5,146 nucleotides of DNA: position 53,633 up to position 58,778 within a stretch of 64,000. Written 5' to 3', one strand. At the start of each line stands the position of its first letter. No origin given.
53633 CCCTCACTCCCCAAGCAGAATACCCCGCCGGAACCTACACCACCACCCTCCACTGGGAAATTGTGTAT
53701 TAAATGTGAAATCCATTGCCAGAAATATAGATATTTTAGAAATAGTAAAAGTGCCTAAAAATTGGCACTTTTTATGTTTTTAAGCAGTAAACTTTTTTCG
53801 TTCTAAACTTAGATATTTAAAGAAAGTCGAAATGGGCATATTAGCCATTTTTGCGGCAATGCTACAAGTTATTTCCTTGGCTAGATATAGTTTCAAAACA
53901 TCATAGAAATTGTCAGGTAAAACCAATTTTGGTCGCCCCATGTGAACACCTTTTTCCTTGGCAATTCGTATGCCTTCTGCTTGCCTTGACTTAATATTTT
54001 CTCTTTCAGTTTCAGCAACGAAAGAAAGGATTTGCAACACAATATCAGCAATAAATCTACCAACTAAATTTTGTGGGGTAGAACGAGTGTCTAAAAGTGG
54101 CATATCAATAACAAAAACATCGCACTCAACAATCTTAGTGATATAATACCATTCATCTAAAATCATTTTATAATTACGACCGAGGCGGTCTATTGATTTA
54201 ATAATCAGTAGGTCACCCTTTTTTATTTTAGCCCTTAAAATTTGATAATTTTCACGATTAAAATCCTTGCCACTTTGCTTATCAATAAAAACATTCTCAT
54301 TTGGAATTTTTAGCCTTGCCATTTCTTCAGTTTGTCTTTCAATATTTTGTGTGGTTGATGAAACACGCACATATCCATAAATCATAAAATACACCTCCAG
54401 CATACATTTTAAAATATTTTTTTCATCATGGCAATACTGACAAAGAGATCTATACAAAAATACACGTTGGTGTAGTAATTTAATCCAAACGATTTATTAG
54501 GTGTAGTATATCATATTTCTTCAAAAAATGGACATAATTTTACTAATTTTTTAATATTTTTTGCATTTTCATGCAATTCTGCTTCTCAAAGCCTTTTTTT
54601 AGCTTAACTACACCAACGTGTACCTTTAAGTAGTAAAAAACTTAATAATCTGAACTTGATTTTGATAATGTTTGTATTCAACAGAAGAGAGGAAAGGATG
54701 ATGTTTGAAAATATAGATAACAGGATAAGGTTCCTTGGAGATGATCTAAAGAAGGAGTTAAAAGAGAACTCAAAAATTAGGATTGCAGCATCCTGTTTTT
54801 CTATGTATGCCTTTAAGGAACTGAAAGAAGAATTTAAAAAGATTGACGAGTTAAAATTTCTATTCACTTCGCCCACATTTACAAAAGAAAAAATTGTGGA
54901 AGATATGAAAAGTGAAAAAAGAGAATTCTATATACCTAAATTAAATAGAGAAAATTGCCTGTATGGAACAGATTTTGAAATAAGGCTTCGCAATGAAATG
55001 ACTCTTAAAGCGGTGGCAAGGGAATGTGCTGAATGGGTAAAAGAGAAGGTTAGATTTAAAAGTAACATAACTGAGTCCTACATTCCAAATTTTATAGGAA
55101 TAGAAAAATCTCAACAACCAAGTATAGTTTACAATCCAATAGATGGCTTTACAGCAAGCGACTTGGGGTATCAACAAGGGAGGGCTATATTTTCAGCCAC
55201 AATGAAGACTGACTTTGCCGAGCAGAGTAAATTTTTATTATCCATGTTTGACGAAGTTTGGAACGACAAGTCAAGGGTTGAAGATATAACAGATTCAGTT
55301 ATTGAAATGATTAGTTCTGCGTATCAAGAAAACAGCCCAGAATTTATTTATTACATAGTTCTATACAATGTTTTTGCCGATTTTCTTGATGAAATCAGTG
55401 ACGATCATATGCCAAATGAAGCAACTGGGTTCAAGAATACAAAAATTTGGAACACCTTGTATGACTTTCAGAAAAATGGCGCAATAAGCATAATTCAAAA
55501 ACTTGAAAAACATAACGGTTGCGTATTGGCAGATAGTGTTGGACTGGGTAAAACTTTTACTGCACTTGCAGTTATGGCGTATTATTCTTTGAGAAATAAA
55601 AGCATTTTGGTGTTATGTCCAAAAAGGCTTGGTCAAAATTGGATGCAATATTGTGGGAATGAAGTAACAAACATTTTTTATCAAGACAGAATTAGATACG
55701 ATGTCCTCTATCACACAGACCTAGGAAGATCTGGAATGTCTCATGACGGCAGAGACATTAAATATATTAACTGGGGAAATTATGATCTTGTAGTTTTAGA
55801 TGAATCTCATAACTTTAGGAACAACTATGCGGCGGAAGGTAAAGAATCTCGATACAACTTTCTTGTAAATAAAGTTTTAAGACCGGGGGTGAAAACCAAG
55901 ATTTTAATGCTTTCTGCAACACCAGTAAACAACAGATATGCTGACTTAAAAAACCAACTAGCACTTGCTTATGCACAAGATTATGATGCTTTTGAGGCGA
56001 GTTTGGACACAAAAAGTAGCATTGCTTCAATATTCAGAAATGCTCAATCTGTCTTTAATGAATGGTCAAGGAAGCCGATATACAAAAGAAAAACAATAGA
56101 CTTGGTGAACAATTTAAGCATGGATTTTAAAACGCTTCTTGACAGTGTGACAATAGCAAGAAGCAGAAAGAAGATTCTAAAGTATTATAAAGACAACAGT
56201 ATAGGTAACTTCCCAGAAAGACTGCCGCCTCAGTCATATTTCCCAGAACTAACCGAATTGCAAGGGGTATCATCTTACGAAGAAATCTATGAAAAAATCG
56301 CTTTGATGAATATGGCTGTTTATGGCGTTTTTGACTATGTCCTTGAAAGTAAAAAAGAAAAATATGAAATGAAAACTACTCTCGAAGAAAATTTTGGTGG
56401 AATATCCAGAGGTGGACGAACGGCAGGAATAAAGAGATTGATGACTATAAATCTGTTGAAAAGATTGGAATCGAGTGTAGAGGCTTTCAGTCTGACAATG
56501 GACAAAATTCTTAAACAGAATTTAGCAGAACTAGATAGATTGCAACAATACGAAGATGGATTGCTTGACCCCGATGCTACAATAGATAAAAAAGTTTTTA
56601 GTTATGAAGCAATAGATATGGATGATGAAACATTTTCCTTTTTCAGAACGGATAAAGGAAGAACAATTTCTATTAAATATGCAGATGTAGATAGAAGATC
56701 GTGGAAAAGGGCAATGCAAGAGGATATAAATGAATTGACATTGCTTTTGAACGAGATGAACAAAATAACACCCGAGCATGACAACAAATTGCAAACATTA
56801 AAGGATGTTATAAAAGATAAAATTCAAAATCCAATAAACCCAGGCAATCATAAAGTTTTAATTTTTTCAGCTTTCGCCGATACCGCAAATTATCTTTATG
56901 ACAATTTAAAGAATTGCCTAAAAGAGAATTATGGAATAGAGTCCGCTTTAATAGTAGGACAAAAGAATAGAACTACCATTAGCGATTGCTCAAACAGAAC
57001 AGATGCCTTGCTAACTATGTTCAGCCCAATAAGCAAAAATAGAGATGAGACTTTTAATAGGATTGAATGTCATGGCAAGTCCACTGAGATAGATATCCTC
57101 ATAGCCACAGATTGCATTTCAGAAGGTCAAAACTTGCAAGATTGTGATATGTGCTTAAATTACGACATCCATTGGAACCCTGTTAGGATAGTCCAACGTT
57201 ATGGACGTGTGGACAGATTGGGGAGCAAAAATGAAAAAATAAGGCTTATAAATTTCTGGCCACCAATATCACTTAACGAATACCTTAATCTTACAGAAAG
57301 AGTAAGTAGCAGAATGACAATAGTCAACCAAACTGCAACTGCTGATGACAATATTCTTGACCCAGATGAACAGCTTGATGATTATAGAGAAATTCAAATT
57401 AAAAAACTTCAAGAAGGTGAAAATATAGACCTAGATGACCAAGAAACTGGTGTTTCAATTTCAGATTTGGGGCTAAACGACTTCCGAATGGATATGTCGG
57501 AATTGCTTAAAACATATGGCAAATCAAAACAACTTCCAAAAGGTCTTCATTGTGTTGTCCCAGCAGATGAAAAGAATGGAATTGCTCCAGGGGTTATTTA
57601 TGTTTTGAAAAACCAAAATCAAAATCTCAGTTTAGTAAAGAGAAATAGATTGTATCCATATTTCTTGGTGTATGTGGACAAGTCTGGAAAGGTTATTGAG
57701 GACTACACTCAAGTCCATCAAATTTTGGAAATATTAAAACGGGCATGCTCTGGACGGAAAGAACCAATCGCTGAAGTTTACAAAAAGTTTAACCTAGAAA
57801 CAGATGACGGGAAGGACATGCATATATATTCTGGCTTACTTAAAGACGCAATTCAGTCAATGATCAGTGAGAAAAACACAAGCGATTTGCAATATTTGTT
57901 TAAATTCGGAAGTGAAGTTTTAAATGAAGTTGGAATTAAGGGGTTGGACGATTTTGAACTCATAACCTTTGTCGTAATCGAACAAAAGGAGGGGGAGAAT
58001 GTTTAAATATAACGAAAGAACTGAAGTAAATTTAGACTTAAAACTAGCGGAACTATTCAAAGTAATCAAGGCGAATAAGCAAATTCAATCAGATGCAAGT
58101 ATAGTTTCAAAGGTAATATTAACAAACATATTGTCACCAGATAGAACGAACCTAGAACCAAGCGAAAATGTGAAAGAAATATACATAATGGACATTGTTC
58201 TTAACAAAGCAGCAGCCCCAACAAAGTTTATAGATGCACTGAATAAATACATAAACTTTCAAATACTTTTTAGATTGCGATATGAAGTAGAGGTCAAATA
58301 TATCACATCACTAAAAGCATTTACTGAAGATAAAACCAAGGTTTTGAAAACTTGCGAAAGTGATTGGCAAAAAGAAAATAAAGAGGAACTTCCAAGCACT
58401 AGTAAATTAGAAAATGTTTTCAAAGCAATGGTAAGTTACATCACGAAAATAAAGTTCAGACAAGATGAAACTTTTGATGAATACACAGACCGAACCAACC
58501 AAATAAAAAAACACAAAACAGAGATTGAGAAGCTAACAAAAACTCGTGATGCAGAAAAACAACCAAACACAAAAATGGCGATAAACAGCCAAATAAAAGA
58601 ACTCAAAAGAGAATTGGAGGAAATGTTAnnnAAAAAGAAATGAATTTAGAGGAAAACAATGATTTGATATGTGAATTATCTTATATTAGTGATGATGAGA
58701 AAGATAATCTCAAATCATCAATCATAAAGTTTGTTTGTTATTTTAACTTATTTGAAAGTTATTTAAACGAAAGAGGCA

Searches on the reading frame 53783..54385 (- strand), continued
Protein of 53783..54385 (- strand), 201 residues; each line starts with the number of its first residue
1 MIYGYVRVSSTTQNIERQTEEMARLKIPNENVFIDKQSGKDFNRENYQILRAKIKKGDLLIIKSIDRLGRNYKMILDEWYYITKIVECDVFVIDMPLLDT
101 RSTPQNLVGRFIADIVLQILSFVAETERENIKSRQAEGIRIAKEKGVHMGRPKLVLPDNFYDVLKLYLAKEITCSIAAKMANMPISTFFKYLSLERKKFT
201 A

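Call 24: find_encoding_contigs(protein=P0010, flank=2500, max_places=10)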
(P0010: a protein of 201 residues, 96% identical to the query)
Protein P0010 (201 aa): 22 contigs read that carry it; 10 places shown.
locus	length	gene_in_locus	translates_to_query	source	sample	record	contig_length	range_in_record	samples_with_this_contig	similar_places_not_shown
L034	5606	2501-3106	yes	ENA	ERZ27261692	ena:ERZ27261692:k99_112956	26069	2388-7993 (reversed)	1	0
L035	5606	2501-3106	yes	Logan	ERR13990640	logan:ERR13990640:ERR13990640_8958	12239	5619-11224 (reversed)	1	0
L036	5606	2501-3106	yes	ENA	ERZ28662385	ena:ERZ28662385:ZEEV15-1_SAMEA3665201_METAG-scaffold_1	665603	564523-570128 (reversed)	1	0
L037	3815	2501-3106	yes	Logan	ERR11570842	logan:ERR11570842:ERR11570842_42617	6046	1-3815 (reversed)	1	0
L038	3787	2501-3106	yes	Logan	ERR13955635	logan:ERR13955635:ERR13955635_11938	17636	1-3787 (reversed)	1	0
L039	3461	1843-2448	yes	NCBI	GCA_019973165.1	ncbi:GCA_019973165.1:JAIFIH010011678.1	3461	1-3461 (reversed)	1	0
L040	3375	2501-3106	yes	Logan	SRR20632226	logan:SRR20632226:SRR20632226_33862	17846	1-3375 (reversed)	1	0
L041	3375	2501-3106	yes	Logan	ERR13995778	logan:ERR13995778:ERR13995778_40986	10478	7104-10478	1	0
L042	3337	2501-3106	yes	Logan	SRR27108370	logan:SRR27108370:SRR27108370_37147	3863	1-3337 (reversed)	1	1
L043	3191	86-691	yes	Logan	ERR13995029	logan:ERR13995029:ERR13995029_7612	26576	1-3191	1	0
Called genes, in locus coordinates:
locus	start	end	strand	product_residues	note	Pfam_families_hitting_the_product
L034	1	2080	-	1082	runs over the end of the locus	PF00270:DEAD (faint), PF00176:SNF2-rel_dom, PF04851:ResIII, PF00271:Helicase_C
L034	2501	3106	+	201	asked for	PF00239:Resolvase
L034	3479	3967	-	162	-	PF04525:LOR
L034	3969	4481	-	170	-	-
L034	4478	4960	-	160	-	-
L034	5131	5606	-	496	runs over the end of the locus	PF09547:SpoIVA_ATPase, PF20438:SpoIVA_middle, PF20439:SpoIVA_C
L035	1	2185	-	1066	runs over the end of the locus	?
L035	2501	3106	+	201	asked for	PF00239:Resolvase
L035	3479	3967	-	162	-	PF04525:LOR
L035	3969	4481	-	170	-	-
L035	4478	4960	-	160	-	-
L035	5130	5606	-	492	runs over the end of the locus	PF09547:SpoIVA_ATPase, PF20438:SpoIVA_middle, PF20439:SpoIVA_C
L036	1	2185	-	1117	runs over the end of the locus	PF00270:DEAD (faint), PF00176:SNF2-rel_dom, PF04851:ResIII, PF00271:Helicase_C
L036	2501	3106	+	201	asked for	PF00239:Resolvase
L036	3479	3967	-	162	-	PF04525:LOR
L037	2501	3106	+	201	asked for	PF00239:Resolvase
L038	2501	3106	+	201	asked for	PF00239:Resolvase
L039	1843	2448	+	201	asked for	PF00239:Resolvase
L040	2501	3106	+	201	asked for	PF00239:Resolvase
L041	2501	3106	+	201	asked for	PF00239:Resolvase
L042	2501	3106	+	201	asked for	PF00239:Resolvase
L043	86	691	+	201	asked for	PF00239:Resolvase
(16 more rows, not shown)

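Call 29: find_encoding_contigs(protein=P0064, flank=5000, max_places=8)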
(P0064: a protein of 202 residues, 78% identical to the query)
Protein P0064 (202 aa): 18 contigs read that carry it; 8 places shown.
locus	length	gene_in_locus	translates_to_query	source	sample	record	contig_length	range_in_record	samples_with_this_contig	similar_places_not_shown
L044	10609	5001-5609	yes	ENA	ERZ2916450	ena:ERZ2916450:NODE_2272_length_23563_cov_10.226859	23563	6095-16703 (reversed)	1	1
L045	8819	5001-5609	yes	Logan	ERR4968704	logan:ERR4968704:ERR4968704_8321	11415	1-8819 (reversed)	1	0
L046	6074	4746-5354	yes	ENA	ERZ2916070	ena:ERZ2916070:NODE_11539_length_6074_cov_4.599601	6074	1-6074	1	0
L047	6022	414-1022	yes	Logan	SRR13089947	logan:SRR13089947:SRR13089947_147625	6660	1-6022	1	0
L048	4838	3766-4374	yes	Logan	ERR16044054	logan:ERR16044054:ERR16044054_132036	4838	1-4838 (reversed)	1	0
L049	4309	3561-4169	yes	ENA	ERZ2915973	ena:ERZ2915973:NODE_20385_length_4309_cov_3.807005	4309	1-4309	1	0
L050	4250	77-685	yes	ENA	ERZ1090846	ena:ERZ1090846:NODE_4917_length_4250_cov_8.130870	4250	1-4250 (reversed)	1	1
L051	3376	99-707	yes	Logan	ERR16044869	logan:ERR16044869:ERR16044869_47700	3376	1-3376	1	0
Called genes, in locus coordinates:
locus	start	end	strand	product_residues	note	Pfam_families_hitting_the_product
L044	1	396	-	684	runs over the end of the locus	PF01555:N6_N4_Mtase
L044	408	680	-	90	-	-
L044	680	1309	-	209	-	PF14335:DUF4391, PF19962:EAD9 (faint)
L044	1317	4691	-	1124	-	PF00270:DEAD (faint), PF00176:SNF2-rel_dom, PF04851:ResIII, PF00271:Helicase_C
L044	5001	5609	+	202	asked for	PF00239:Resolvase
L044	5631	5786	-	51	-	-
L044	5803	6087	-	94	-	PF09397:FtsK_gamma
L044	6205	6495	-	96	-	PF09397:FtsK_gamma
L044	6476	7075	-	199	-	PF02452:PemK_toxin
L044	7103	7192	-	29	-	-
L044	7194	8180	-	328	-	PF13280:WYL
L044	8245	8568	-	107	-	-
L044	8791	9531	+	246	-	PF03575:Peptidase_S51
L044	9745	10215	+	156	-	-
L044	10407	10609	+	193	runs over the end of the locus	-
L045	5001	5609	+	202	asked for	PF00239:Resolvase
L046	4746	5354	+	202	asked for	PF00239:Resolvase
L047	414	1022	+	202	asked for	PF00239:Resolvase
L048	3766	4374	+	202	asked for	PF00239:Resolvase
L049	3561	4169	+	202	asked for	PF00239:Resolvase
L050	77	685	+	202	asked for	PF00239:Resolvase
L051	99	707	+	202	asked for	PF00239:Resolvase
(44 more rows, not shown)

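Call 30: find_encoding_contigs(protein=P0057, flank=5000, max_places=6)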
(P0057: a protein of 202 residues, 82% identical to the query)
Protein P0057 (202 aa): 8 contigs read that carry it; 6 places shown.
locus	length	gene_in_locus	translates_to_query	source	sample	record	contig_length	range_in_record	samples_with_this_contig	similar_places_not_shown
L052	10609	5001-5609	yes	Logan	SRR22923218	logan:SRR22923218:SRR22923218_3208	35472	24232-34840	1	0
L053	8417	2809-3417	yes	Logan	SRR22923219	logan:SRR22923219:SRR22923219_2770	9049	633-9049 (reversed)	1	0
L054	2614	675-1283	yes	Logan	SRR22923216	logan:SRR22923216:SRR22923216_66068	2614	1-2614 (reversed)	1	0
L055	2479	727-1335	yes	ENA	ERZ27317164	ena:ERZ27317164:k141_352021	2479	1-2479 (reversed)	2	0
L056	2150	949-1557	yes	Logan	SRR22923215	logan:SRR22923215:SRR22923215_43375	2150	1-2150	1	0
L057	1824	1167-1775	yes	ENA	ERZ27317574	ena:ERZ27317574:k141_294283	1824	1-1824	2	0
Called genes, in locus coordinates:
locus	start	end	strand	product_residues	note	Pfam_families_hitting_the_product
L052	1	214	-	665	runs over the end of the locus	PF01555:N6_N4_Mtase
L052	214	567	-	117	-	-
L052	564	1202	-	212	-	PF14335:DUF4391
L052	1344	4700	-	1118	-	PF00270:DEAD (faint), PF00176:SNF2-rel_dom, PF04851:ResIII, PF00271:Helicase_C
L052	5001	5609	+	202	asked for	PF00239:Resolvase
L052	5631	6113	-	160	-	-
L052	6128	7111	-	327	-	PF13280:WYL, PF25583:WCX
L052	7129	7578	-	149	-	-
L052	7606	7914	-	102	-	PF12844:HTH_19 (weak), PF01381:HTH_3, PF13443:HTH_26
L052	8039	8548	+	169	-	PF06908:YpsA, PF02481:DNA_processg_A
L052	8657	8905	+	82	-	-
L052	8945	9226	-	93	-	-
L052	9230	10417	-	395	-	PF05496:RuvB_N, PF00004:AAA, PF16193:AAA_assoc_2, PF12002:MgsA_C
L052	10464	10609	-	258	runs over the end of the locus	?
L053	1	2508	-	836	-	?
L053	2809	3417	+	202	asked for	PF00239:Resolvase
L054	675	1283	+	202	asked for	PF00239:Resolvase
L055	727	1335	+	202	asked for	PF00239:Resolvase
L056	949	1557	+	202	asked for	PF00239:Resolvase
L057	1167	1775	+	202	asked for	PF00239:Resolvase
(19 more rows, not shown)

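Call 31: find_encoding_contigs(protein=P0112, flank=5000, max_places=8)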
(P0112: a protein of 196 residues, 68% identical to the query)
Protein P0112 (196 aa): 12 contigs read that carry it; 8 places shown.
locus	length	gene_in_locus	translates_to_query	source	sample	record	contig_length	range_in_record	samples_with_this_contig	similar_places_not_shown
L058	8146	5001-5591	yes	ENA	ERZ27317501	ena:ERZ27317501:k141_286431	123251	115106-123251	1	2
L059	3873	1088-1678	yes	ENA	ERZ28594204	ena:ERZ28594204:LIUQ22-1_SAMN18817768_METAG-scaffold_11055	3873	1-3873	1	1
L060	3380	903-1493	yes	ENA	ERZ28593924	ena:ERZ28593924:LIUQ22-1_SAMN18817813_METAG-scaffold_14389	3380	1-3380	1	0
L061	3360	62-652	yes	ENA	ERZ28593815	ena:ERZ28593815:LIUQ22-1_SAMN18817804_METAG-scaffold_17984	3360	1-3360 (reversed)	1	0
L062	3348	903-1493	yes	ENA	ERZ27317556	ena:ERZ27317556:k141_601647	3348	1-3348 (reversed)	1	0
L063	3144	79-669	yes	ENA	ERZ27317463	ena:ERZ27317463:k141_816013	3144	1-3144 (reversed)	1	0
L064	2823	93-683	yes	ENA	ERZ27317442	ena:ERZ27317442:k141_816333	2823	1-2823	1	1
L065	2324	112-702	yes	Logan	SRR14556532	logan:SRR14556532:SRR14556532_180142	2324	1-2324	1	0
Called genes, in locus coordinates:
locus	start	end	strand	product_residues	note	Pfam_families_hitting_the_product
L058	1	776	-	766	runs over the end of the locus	PF02927:CelD_N, PF00759:Glyco_hydro_9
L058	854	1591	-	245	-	PF02540:NAD_synthase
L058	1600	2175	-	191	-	PF02659:Mntp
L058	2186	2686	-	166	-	-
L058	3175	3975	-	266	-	PF02675:AdoMet_dc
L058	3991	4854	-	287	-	PF00491:Arginase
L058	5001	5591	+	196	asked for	PF00239:Resolvase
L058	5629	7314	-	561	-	PF01266:DAO (faint), PF03486:HI0933_like (faint), PF07992:Pyr_redox_2, PF13454:NAD_binding_9 (faint), PF13738:Pyr_redox_3, PF00070:Pyr_redox, PF02852:Pyr_redox_dim, PF00581:Rhodanese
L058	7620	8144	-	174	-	?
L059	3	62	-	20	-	?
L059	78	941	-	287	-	PF00491:Arginase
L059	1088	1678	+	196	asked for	PF00239:Resolvase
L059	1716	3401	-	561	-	PF01266:DAO (faint), PF03486:HI0933_like (faint), PF07992:Pyr_redox_2, PF13454:NAD_binding_9 (faint), PF13738:Pyr_redox_3, PF00070:Pyr_redox, PF02852:Pyr_redox_dim, PF00581:Rhodanese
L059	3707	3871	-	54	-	?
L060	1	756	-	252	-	?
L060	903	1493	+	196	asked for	PF00239:Resolvase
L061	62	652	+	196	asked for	PF00239:Resolvase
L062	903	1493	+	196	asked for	PF00239:Resolvase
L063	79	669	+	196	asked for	PF00239:Resolvase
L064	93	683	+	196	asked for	PF00239:Resolvase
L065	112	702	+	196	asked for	PF00239:Resolvase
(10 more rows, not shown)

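Call 62: search_dna_similar(query=window:53783-54385:-, collection=plasmids, mode=protein, max_rows=25)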
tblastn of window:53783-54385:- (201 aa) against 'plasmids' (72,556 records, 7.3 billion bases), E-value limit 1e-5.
The search stops at 5000 records and this limit was reached: more records match than are counted here, and every count below describes the 5000 best-scoring records only.
Records with a match: at least 5000; places in all: 8779; records where one place covers at least 80% of the query: 2984.
Best place of each record, by identity: <60% 5000.
By first word of the organism name: Staphylococcus 1277; Enterococcus 1041; Klebsiella 671; Escherichia 620; Bacillus 400; Clostridium 131; Yersinia 76; Salmonella 72; Citrobacter 57; Pseudomonas 57; and 86 more.
By predicted mobility (MOB-suite, as given by PLSDB): mobilizable 2196; conjugative 1476; non-mobilizable 1328.
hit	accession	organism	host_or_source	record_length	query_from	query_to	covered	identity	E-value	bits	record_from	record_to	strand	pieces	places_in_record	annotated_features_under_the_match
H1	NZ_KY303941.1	Enterococcus faecalis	fecal material of a Blue whale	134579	3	192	95%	51.1%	3e-57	201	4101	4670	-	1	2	recombinase family protein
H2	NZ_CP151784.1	Priestia megaterium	whole organism,soil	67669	3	190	94%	51.1%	1e-52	187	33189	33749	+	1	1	recombinase family protein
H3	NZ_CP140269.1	Priestia megaterium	Single cell,ginseng rhizosphere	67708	3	190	94%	51.1%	1e-52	187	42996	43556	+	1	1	recombinase family protein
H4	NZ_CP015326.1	Priestia filamentosa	plant,Cell culture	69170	3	200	99%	48.5%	4e-52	186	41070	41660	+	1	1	recombinase family protein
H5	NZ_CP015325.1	Priestia filamentosa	plant,Cell culture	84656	3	200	99%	48.5%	4e-52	186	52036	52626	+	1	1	recombinase family protein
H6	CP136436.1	Priestia filamentosa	Leaves of Cigar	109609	3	200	99%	48.5%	4e-52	186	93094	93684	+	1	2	recombinase family protein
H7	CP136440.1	Priestia filamentosa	Leaves of Cigar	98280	3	190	94%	50.0%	2e-52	187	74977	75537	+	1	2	recombinase family protein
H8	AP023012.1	Bacillus cereus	-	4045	3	190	94%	50.0%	6e-52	185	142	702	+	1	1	res: DNA recombinase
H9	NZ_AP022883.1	Bacillus cereus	-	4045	3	190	94%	50.0%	6e-52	185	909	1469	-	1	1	recombinase family protein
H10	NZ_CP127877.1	Priestia megaterium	Single bacterial isolate,soil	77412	3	190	94%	50.0%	7e-52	185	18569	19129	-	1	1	recombinase family protein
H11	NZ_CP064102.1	Priestia aryabhattai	cell culture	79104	3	190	94%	50.0%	7e-52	185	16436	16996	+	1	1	recombinase family protein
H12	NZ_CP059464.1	Priestia megaterium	Prokaryotes,soil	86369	3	190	94%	50.0%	4e-50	180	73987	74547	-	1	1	recombinase family protein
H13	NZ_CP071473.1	Priestia megaterium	whole organism,Hypersaline environment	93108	3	190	94%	50.0%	6e-37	179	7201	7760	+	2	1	none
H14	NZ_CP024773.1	Bacillus thuringiensis LM1212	Oryctes gigas,whole organism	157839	3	190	94%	49.5%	6e-53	188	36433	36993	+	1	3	recombinase family protein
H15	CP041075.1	Bacillus tropicus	Oryctes gigas,whole organism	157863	3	190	94%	49.5%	6e-53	188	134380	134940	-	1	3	recombinase family protein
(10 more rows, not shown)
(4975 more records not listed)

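Call 63: get_annotated_region(hit=H1, flank=5000)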
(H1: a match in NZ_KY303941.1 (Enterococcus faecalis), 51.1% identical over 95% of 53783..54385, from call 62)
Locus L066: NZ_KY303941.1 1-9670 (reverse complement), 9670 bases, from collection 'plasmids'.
description: Enterococcus faecalis strain 3 plasmid pGTC3, complete sequence
organism: Enterococcus faecalis (NCBI taxid 1351)
taxonomy: Bacteria; Bacillota; Bacilli; Lactobacillales; Enterococcaceae; Enterococcus; Enterococcus faecalis
host: -; source: fecal material of a Blue whale; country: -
typing (MOB-suite, as given by PLSDB): conjugative; replicon rep_cluster_181; relaxase MOBP,MOBP; mating-pair formation MPF_T
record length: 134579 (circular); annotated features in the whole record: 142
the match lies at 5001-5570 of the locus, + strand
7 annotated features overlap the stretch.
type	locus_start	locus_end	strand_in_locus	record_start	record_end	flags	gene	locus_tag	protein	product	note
CDS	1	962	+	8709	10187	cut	-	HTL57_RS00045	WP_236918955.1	IS1182 family transposase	-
CDS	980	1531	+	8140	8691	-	-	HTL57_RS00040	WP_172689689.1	thermonuclease family protein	-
CDS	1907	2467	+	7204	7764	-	-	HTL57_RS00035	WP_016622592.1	type III toxin-antitoxin system ToxN/AbiQ family toxin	-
CDS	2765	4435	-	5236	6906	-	-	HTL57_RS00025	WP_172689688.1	recombinase family protein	GO:0006310 - DNA recombination [Evidence IEA]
CDS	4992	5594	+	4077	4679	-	-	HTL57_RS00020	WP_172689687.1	recombinase family protein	GO:0006310 - DNA recombination [Evidence IEA]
CDS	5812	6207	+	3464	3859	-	-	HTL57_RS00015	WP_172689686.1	Rrf2 family transcriptional regulator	-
CDS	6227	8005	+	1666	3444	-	-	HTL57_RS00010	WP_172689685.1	leucine-rich repeat domain-containing protein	-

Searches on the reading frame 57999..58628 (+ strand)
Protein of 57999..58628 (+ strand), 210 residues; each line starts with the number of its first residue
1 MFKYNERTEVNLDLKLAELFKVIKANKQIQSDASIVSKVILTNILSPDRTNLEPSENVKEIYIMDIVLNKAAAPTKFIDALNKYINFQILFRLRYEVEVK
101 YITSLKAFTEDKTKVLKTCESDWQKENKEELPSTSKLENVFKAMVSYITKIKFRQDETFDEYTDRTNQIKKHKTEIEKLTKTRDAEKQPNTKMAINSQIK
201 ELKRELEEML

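Call 4: search_protein_families(library=pfam, proteins=[window:57999-58628:+])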
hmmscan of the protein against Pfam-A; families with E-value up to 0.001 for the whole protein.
window:57999-58628:+ (210 aa): 1 family
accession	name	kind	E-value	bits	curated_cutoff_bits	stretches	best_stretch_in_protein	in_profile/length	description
PF14335.11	DUF4391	-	1.7e-22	80.9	29.9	1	36-206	36-232/232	Domain of unknown function (DUF4391)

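Call 7: search_protein_families(library=padloc, proteins=[window:57999-58628:+])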
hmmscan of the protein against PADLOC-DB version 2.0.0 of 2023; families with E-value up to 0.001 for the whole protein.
window:57999-58628:+ (210 aa): 3 families
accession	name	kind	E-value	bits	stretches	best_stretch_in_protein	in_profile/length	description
PDLC02959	RT-Protease_XI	-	0.0002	18.4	1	97-182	251-331/510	single gene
PDLC02961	RT-TIR_XII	-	0.00032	17.8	1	95-183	257-344/475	single gene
PDLC02960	RT-Protease_XI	-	0.00035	17.7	1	97-183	248-331/506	single gene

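Call 19: search_protein_families(library=ncbifam, proteins=[window:57999-58628:+], max_evalue=0.01)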
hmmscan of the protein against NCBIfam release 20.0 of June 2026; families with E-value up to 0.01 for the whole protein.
window:57999-58628:+ (210 aa): 0 families
